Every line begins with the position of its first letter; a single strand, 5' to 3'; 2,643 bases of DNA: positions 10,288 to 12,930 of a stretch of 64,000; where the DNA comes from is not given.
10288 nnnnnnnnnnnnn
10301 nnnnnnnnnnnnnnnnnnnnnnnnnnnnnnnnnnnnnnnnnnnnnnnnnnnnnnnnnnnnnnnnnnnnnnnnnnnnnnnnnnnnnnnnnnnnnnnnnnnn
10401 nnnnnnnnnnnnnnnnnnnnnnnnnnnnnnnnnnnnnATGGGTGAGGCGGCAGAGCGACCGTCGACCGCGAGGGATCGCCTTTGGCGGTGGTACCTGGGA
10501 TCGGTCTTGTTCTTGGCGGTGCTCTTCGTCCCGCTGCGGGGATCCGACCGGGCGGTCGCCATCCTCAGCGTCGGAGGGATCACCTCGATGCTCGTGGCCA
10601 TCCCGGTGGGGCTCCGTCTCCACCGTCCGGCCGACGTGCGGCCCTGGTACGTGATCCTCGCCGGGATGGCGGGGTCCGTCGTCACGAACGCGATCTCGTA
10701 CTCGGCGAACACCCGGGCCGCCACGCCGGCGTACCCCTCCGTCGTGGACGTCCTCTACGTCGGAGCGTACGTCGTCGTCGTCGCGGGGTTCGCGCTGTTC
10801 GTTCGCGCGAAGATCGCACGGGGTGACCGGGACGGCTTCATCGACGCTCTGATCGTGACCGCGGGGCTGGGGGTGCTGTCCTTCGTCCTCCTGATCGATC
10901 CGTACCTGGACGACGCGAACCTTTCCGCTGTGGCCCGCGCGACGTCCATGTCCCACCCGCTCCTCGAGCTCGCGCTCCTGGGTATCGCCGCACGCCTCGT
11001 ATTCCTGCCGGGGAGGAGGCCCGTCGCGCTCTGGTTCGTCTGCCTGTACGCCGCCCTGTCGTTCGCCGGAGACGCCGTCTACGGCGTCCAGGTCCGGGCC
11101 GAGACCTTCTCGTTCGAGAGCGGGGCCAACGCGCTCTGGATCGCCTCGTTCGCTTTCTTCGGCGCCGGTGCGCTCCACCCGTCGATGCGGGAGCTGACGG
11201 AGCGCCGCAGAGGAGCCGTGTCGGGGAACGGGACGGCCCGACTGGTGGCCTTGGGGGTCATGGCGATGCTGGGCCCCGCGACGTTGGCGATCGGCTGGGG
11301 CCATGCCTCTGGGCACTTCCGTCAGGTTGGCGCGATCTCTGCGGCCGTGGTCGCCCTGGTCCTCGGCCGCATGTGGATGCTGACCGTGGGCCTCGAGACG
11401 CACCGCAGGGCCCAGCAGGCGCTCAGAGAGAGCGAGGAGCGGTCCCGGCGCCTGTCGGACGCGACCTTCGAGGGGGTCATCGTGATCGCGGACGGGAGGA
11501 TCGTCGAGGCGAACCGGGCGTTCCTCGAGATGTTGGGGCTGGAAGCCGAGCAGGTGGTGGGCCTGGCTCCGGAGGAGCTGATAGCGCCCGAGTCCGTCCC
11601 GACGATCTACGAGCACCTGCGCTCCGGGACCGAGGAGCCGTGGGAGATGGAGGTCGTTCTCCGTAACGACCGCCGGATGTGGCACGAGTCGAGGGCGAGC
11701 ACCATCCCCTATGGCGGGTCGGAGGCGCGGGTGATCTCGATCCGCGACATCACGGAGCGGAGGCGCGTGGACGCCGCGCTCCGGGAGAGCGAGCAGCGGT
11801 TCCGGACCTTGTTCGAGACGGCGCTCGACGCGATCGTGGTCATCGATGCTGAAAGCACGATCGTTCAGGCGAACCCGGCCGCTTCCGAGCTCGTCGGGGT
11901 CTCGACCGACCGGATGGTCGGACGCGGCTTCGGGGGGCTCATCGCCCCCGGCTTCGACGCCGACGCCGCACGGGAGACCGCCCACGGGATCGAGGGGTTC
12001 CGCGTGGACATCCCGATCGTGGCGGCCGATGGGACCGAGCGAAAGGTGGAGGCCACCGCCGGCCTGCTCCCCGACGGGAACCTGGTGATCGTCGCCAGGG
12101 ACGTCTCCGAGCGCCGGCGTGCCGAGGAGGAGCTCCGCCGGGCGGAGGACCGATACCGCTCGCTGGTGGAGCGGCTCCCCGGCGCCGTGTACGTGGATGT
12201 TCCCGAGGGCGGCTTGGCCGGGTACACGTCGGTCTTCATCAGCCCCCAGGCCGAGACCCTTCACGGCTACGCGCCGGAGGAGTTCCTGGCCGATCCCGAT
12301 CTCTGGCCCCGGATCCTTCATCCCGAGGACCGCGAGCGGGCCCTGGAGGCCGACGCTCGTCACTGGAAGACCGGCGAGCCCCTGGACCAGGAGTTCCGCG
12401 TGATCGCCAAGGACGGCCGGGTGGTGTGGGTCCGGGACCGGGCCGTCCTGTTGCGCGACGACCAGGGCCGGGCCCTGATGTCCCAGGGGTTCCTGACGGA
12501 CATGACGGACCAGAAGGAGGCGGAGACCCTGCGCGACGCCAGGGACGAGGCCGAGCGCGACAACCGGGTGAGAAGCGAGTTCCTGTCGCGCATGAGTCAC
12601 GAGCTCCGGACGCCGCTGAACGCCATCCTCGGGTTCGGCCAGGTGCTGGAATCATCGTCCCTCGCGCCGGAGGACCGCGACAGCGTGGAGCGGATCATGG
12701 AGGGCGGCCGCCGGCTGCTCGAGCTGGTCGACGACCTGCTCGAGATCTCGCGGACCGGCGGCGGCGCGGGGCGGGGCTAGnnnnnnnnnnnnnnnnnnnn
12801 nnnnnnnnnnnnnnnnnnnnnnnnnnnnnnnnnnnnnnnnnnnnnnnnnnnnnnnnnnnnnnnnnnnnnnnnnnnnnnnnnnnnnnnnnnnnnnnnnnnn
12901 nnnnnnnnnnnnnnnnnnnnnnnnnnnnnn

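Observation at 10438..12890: Sensor-kinase paralog with HisKA but no ATPase domain, followed by an out-of-frame receiver tail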

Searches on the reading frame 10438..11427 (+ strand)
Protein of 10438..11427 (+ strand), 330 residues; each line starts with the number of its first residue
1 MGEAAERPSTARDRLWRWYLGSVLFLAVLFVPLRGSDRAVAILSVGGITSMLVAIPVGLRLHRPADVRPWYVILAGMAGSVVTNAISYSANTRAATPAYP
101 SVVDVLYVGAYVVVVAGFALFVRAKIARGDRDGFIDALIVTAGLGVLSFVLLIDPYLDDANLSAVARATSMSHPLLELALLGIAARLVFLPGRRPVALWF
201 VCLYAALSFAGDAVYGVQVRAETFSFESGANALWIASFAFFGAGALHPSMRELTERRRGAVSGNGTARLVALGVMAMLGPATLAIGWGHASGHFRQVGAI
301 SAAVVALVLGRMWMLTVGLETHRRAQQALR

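Call 25: find_homologous_proteins(query=window:10438-11427:+, max_evalue=0.001)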
Query window:10438-11427:+ (330 aa): 16 proteins with E <= 0.001 among 8000 candidates.
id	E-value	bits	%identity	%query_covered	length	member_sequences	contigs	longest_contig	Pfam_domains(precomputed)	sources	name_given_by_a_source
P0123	8.0e-29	119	38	70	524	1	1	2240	PF08447.19,PF13426.14,PF08448.17,PF00989.32,PF00990.27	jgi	-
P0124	3.5e-27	114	31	72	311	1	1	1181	-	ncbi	ncbi:MAG: putative bifunctional diguanylate cyclase/phosphodiesterase, partial [Candidatus Limnocyli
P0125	4.9e-27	113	32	84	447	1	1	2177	-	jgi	-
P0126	1.4e-26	112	34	60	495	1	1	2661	PF00990.27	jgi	jgi:diguanylate cyclase (GGDEF)-like protein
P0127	2.6e-25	108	35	62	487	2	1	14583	PF00990.27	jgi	jgi:diguanylate cyclase (GGDEF)-like protein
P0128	2.8e-23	101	31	83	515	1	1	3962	PF00990.27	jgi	jgi:diguanylate cyclase (GGDEF)-like protein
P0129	2.4e-21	95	29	84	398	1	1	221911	-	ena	-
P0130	6.1e-19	87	32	74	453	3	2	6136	PF00990.27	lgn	-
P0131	7.1e-19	86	30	98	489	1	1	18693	PF00990.27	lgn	-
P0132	6.6e-17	80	28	61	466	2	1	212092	PF00990.27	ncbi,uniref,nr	ncbi:GGDEF domain-containing protein [Parafrankia discariae]|uniref:GGDEF domain-containing protein 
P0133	2.4e-15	75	28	62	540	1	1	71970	PF00990.27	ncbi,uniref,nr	ncbi:GGDEF domain-containing protein [Frankia sp. Mgl5]|uniref:GGDEF domain-containing protein n=1 T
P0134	2.8e-13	68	26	74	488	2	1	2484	PF00990.27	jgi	jgi:diguanylate cyclase (GGDEF)-like protein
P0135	8.7e-11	60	28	53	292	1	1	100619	-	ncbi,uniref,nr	ncbi:hypothetical protein BBK14_15730 [Parafrankia soli]|uniref:GGDEF domain-containing protein n=1 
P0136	1.1e-8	53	29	61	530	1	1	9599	PF00990.27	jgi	-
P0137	1.3e-4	40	31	31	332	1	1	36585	PF00990.27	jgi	jgi:diguanylate cyclase (GGDEF)-like protein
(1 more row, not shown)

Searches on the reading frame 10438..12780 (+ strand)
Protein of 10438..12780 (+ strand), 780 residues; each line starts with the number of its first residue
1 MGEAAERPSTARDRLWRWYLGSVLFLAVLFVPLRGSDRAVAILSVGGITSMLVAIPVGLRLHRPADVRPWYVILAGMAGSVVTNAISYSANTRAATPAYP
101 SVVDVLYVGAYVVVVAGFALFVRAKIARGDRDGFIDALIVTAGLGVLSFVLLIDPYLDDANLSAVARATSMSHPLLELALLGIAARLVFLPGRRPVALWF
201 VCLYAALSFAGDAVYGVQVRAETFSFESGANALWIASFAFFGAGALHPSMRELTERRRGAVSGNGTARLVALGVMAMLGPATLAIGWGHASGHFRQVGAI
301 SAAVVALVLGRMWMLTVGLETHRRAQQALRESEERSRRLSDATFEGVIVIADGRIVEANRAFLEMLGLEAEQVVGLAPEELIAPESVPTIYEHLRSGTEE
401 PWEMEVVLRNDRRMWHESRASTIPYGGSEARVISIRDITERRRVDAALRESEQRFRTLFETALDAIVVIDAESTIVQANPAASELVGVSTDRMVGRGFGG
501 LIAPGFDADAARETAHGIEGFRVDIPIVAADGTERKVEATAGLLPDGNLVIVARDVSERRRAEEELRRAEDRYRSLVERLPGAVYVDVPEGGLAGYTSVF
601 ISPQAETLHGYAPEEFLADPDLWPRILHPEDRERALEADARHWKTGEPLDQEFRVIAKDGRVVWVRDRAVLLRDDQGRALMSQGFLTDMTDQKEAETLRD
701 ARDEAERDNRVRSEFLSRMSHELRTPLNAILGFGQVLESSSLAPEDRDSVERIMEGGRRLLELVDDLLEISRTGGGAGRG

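Call 3: search_protein_families(library=pfam, proteins=[window:10438-12780:+], max_evalue=0.01)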
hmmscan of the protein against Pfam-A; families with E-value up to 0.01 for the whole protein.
window:10438-12780:+ (780 aa): 8 families
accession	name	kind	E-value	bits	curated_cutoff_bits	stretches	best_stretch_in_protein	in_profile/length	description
PF08447.18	PAS_3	-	2.9e-29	101.6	25.6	1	599-684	2-87/89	PAS fold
PF13426.13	PAS_9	-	8.5e-29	100.3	27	3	346-440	3-103/103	PAS domain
PF08448.16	PAS_4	-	1.8e-26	92.9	23.1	3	351-443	13-110/110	PAS fold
PF00989.32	PAS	-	4.2e-25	88.4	22.6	3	337-429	4-102/113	PAS fold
PF13188.13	PAS_8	-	4.6e-22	77.5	21.8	2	453-510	1-54/65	PAS domain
PF00512.31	HisKA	-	1e-18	67.6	26.9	1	712-774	2-64/66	His Kinase A (phospho-acceptor) domain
PF12860.13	PAS_7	-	5.4e-09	36.6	27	1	464-564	6-115/115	PAS fold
PF24820.1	Diguanyl_cycl_sensor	-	0.0026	18.1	28.1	0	461-496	4-39/109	Diguanylate cyclase-like sensor domain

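Call 8: find_related_loci(query=window:10438-12780:+, collection=genome_contigs, flank=10000)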
Query window:10438-12780:+ (780 aa) in genome_contigs; peptide patterns used: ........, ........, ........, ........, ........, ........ (x = any residue, [..] = any of these).
110 stretches matched a pattern; 5 encode a relative of the query (tblastn E <= 1e-3); 5 distinct loci.
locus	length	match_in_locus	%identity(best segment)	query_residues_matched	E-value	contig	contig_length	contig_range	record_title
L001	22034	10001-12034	24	303-731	3e-18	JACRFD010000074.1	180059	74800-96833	MAG: Ignavibacteriales bacterium isolate NC_groundwater_1716_Pr3_B-0.1um_38_18 SR-2_scaffold_141_3073457, whole genome s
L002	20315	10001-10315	36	687-776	3e-13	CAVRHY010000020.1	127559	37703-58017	MAG: uncultured Alphaproteobacteria bacterium isolate MFD05684.bin.2.240 genome assembly, contig: contig_93853, whole ge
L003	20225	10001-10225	43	702-772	1e-9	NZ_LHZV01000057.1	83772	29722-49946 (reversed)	Acetobacter orleanensis strain LMG 1583 LMG1583_32, whole genome shotgun sequence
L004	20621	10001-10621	26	555-772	2e-9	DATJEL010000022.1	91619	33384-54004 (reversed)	MAG TPA_asm: Terriglobales bacterium isolate SMAG_U15432 k141_5624176, whole genome shotgun sequence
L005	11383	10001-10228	37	704-777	8e-6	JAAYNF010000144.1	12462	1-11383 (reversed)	MAG: Clostridiaceae bacterium isolate AS21ysBPME_118 215216_AS21, whole genome shotgun sequence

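Call 9: find_homologous_proteins(query=window:10438-12780:+, max_evalue=1e-20)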
Query window:10438-12780:+ (780 aa): 1611 proteins with E <= 1e-20 among 8000 candidates; the best 120 are listed.
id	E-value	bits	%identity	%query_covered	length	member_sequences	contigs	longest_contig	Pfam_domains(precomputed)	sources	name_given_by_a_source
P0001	0.0e+0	1697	100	100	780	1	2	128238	PF08447.19,PF13426.14,PF13188.14,PF12860.14,PF08448.17,PF00512.32,PF00989.32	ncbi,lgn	-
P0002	8.5e-165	568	45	73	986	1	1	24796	PF08447.19,PF13426.14,PF13188.14,PF08448.17,PF02518.32,PF00512.32,PF00989.32,PF00072.31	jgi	jgi:PAS domain S-box-containing protein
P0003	1.8e-108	382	34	47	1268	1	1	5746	PF08447.19,PF13426.14,PF13188.14,PF12860.14,PF24820.2,PF03707.22,PF08448.17,PF00989.32,PF14598.13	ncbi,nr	ncbi:MAG TPA: PAS domain S-box protein, partial [Rubrobacteraceae bacterium]|nr:PAS domain S-box pro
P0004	7.8e-108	380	37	56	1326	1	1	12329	PF13426.14,PF13188.14,PF05227.20,PF00512.32,PF00072.31,PF01627.29,PF00672.31,PF08447.19,PF12729.14,PF08448.17,PF02518.32,PF00989.32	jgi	jgi:two-component system, sensor histidine kinase and response regulator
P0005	4.2e-105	371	32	58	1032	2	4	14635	PF08447.19,PF13426.14,PF13188.14,PF13185.13,PF12860.14,PF01590.33,PF08448.17,PF02518.32,PF00512.32,PF00989.32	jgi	jgi:PAS domain S-box-containing protein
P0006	9.5e-95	337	30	50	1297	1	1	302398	PF08447.19,PF13426.14,PF13188.14,PF12860.14,PF24820.2,PF08670.18,PF08448.17,PF00989.32,PF14598.13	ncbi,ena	-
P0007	2.5e-94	335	31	49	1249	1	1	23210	PF13596.13,PF08447.19,PF13426.14,PF13188.14,PF12860.14,PF24820.2,PF14417.13,PF08348.19,PF08448.17,PF00989.32,PF14598.13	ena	-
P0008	1.4e-88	316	34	33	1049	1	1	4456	PF08447.19,PF13426.14,PF13188.14,PF12860.14,PF01590.33,PF08448.17,PF02518.32,PF00512.32,PF00989.32,PF14598.13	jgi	jgi:PAS domain S-box-containing protein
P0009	5.0e-87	311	28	58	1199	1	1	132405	PF08447.19,PF13426.14,PF13188.14,PF12860.14,PF24820.2,PF08448.17,PF02518.32,PF00512.32,PF00989.32,PF14598.13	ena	-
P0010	1.1e-84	303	39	36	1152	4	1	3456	PF13596.13,PF08447.19,PF13426.14,PF13188.14,PF13185.13,PF01590.33,PF08348.19,PF08448.17,PF13492.13,PF00989.32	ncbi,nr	ncbi:MAG TPA: PAS domain S-box protein, partial [Anaerolineales bacterium]|nr:PAS domain S-box prote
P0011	1.3e-83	300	31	43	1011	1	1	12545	PF08447.19,PF13426.14,PF13188.14,PF08448.17,PF02518.32,PF00512.32,PF00989.32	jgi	-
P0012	9.7e-82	294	30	46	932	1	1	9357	PF08447.19,PF13426.14,PF13188.14,PF13185.13,PF12860.14,PF24820.2,PF01590.33,PF08448.17,PF13492.13,PF00989.32,PF14598.13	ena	-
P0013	3.0e-81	292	30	47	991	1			PF00672.31,PF08447.19,PF13426.14,PF13188.14,PF12729.14,PF08448.17,PF02518.32,PF00512.32,PF00989.32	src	-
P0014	1.3e-80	290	35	32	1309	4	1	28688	PF08447.19,PF13426.14,PF13188.14,PF13185.13,PF01590.33,PF07730.20,PF08448.17,PF02518.32,PF00989.32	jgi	jgi:PAS domain S-box-containing protein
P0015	3.6e-79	285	32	48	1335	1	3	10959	PF08447.19,PF13426.14,PF13188.14,PF12860.14,PF01590.33,PF07730.20,PF08448.17,PF02518.32,PF00989.32,PF14598.13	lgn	-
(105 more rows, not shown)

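Call 10: find_encoding_contigs(protein=P0001, flank=10000, max_places=6)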
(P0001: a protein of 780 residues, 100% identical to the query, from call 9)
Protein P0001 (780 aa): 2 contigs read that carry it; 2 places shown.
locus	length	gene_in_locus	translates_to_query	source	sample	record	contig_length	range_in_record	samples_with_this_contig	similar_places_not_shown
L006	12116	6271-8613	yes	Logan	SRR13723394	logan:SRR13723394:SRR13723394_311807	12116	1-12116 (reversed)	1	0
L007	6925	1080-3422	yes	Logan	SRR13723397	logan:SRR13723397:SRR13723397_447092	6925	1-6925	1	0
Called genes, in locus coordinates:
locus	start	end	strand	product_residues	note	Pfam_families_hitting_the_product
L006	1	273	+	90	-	?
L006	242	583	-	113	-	PF00830:Ribosomal_L28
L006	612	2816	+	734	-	PF17191:RecG_wedge, PF22590:Cas3-like_C_2 (faint), PF01336:tRNA_anti-codon, PF00270:DEAD, PF00271:Helicase_C, PF19833:RecG_dom3_C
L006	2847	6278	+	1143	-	PF00989:PAS (weak), PF01590:GAF, PF13185:GAF_2, PF00989:PAS, PF13426:PAS_9, PF00512:HisKA, PF02518:HATPase_c, PF00072:Response_reg, +3 more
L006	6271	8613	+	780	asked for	PF00989:PAS, PF08448:PAS_4, PF13188:PAS_8 (weak), PF13426:PAS_9, PF08448:PAS_4, PF13188:PAS_8, PF08447:PAS_3, PF00512:HisKA, +3 more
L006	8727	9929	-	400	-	PF00072:Response_reg, PF07730:HisKA_3, PF02518:HATPase_c, PF13581:HATPase_c_2 (weak)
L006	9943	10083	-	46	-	-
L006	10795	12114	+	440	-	?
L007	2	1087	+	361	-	?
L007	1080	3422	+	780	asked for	PF00989:PAS, PF08448:PAS_4, PF13188:PAS_8 (weak), PF13426:PAS_9, PF08448:PAS_4, PF13188:PAS_8, PF08447:PAS_3, PF00512:HisKA, +3 more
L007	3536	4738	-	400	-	PF00072:Response_reg, PF07730:HisKA_3, PF02518:HATPase_c, PF13581:HATPase_c_2 (weak)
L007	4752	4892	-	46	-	-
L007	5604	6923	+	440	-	?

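Call 11: find_encoding_contigs(protein=P0002, flank=10000, max_places=4)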
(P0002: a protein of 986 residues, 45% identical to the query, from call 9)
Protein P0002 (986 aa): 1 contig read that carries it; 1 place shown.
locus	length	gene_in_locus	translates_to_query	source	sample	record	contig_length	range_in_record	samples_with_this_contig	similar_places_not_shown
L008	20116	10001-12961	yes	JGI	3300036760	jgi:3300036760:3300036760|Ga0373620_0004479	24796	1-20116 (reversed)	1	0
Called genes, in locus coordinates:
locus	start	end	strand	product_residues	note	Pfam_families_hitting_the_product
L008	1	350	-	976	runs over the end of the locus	PF08447:PAS_3, PF00989:PAS, PF08447:PAS_3, PF00989:PAS, PF08448:PAS_4, PF13188:PAS_8, PF13426:PAS_9, PF00989:PAS, +9 more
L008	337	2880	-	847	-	PF00989:PAS, PF08447:PAS_3, PF08448:PAS_4, PF13426:PAS_9, PF00512:HisKA, PF02518:HATPase_c, PF00072:Response_reg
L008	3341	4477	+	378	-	PF00072:Response_reg, PF13487:HD_5, PF01966:HD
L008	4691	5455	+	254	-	PF00072:Response_reg, PF00486:Trans_reg_C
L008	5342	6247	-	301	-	PF00072:Response_reg, PF01627:Hpt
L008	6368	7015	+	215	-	PF01584:CheW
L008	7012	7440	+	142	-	-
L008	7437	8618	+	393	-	PF00072:Response_reg, PF00989:PAS (weak), PF08448:PAS_4, PF13188:PAS_8 (weak), PF13426:PAS_9 (weak), PF00512:HisKA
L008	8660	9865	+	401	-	PF00072:Response_reg, PF07730:HisKA_3, PF13581:HATPase_c_2 (faint), PF02518:HATPase_c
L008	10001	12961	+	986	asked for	PF00989:PAS (weak), PF13188:PAS_8 (weak), PF13426:PAS_9, PF08448:PAS_4, PF08447:PAS_3, PF00512:HisKA, PF02518:HATPase_c, PF00072:Response_reg, +2 more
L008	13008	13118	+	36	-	PF00072:Response_reg (weak)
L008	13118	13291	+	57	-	PF00486:Trans_reg_C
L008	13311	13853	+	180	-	PF02643:DUF192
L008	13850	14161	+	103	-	-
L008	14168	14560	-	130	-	PF08332:CaMKII_AD (weak), PF13474:SnoaL_3, PF13577:SnoaL_4 (weak), PF14534:DUF4440, PF12680:SnoaL_2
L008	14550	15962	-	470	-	PF01425:Amidase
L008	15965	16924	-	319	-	PF00491:Arginase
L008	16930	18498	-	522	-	PF02133:Transp_cyt_pur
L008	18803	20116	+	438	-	?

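Call 48: find_homologous_proteins(query=L008:7437-8615:+, max_evalue=1e-10)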
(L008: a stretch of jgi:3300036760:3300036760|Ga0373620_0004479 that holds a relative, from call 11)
Query L008:7437-8615:+ (393 aa): 80 proteins with E <= 1e-10 among 8000 candidates.
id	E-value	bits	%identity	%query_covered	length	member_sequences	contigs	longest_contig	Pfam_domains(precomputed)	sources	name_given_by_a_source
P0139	1.2e-244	829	100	100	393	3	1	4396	PF13426.14,PF13188.14,PF08448.17,PF00512.32,PF00989.32,PF00072.31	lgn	-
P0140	2.3e-55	206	51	51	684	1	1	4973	PF13426.14,PF08448.17,PF02518.32,PF00512.32,PF00989.32,PF00072.31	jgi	jgi:PAS domain S-box-containing protein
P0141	6.4e-45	172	40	44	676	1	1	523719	PF08447.19,PF13426.14,PF13188.14,PF08448.17,PF02518.32,PF00512.32,PF00989.32,PF00072.31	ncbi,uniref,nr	ncbi:PAS domain-containing hybrid sensor histidine kinase/response regulator [Ideonella sp. BN130291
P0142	5.0e-42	162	40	40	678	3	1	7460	PF08447.19,PF13426.14,PF13188.14,PF08448.17,PF02518.32,PF00512.32,PF00989.32,PF00072.31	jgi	jgi:PAS domain S-box-containing protein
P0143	4.1e-39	153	41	53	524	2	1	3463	PF13426.14,PF13188.14,PF08448.17,PF02518.32,PF00512.32,PF00989.32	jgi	jgi:PAS domain S-box-containing protein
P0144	1.0e-37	148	33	73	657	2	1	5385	PF13188.14,PF12860.14,PF08448.17,PF02518.32,PF00512.32,PF00989.32,PF00072.31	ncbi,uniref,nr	ncbi:hypothetical protein BE17_38275 [Sorangium cellulosum]|uniref:histidine kinase n=1 Tax=Sorangiu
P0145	1.1e-37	148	33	88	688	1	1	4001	PF13426.14,PF13188.14,PF08448.17,PF02518.32,PF00512.32,PF00989.32,PF00072.31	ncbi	-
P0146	1.2e-36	145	41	55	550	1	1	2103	PF13426.14,PF13188.14,PF08448.17,PF02518.32,PF00512.32,PF00989.32,PF00072.31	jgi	jgi:PAS domain S-box-containing protein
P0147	4.0e-29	120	33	60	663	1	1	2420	PF13426.14,PF08448.17,PF02518.32,PF00512.32,PF13493.12,PF00989.32,PF00072.31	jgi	jgi:PAS domain S-box-containing protein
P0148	2.5e-28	117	36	49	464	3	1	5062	PF13426.14,PF08448.17,PF02518.32,PF00512.32,PF00989.32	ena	-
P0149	4.2e-28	116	35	52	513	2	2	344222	PF08447.19,PF13426.14,PF13188.14,PF08448.17,PF02518.32,PF00512.32,PF00989.32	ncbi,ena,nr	ncbi:MAG TPA: PAS domain-containing sensor histidine kinase [Acidimicrobiales bacterium]|nr:PAS doma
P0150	1.0e-27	115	38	52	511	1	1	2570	PF13426.14,PF13188.14,PF13581.13,PF08448.17,PF02518.32,PF00512.32,PF00989.32,PF00072.31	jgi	jgi:protein-histidine pros-kinase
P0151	1.5e-27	115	36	49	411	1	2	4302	PF13426.14,PF13188.14,PF08448.17,PF02518.32,PF00512.32,PF00989.32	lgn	-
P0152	1.9e-27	114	35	56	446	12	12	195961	PF13426.14,PF13188.14,PF08448.17,PF02518.32,PF00512.32,PF00989.32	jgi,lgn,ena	-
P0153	2.7e-27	114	36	49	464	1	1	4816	PF13426.14,PF08448.17,PF02518.32,PF00512.32,PF00989.32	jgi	jgi:PAS domain S-box-containing protein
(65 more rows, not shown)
